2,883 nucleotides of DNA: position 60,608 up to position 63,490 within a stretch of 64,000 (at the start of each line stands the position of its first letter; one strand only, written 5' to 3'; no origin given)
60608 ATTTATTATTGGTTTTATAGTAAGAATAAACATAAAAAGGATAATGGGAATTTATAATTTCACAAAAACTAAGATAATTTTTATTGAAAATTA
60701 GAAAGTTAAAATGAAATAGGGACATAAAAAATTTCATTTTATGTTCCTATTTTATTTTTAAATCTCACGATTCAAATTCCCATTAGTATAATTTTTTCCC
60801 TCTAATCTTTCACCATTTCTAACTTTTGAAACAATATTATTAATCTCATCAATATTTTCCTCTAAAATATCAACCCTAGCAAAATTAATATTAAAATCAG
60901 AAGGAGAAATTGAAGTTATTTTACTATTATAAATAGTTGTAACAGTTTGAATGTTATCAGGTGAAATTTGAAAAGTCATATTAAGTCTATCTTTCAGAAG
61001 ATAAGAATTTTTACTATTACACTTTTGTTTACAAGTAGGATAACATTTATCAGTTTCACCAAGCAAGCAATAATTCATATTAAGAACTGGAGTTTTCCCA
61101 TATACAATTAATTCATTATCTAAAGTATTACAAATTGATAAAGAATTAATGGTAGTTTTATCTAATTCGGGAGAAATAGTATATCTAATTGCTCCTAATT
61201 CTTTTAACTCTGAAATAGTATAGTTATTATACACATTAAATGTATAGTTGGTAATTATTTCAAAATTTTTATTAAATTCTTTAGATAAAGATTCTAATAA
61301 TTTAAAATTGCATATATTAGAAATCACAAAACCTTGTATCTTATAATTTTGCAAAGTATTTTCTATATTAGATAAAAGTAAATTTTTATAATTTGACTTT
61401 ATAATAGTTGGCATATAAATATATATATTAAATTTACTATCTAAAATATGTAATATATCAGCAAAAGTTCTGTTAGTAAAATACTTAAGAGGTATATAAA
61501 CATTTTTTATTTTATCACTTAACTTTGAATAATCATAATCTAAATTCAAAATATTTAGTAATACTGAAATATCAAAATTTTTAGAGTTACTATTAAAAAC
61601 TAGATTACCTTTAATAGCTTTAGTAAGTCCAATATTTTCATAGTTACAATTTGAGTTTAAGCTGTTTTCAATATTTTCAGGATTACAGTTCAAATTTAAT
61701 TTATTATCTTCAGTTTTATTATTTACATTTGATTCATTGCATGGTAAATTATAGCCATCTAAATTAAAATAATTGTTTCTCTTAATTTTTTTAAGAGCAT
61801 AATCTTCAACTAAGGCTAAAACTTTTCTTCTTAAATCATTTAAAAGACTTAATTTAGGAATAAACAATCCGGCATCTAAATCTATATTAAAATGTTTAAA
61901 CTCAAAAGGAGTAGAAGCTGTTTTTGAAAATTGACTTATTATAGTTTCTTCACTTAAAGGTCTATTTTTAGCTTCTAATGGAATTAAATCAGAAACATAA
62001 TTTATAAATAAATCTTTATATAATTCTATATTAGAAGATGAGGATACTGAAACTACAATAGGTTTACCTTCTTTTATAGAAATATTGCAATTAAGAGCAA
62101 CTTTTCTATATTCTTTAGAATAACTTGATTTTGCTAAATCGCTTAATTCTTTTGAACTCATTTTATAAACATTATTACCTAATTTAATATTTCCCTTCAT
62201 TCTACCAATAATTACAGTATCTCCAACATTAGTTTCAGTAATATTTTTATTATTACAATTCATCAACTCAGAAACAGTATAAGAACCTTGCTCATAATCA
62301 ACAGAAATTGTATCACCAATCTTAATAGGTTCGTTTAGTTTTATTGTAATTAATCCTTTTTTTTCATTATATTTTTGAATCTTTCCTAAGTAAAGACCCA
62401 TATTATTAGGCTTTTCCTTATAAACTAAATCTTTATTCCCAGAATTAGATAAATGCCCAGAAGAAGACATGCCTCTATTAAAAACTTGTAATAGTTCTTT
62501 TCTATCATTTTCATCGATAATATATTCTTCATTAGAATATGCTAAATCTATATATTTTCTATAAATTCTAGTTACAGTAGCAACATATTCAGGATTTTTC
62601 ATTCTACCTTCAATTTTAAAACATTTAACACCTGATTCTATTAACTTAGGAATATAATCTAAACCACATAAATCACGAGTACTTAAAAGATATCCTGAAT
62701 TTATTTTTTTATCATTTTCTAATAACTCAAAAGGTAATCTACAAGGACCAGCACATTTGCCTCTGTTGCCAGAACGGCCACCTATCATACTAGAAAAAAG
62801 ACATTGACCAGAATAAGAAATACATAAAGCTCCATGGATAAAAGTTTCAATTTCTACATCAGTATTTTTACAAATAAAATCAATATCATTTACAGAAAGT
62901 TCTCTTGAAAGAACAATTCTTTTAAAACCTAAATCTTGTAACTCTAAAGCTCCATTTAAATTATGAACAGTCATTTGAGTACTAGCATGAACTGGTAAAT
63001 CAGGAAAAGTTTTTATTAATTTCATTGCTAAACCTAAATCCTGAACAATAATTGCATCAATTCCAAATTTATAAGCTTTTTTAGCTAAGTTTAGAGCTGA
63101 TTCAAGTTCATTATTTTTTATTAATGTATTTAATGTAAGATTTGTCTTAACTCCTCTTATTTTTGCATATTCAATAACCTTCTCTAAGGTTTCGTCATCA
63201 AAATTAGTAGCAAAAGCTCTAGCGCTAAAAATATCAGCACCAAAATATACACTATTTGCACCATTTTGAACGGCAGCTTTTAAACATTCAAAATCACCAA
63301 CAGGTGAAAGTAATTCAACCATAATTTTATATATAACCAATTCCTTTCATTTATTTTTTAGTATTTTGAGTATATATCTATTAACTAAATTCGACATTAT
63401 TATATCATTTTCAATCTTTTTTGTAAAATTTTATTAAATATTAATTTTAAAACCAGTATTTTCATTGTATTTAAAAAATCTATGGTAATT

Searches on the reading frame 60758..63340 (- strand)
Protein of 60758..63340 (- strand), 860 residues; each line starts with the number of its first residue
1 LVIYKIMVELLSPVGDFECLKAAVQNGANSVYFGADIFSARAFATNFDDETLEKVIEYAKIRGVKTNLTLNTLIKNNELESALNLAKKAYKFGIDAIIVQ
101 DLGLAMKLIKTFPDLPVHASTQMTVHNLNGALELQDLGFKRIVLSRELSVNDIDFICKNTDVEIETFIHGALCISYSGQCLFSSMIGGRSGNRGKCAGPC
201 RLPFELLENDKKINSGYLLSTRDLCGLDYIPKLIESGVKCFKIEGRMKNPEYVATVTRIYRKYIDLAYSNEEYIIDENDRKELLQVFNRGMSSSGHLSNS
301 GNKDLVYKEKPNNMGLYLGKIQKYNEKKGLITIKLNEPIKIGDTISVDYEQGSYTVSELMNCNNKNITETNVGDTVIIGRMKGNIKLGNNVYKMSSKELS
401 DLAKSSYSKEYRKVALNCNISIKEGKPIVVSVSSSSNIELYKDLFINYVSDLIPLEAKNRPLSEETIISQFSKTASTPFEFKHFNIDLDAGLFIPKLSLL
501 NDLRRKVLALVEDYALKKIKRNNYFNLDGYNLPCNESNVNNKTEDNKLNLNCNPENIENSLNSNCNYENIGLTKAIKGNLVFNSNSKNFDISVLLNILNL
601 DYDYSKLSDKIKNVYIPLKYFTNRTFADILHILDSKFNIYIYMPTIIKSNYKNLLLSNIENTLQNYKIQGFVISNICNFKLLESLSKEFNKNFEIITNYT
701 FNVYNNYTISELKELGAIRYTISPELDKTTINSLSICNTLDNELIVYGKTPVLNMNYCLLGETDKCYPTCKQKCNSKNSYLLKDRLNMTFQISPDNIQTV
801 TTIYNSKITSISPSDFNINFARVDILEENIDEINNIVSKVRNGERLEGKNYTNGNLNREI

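Call 71: find_encoding_contigs(protein=window:60758-63340:-, flank=10000, max_places=8)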
Protein window:60758-63340:- (860 aa): no gene with exactly this product is on record in the collection.
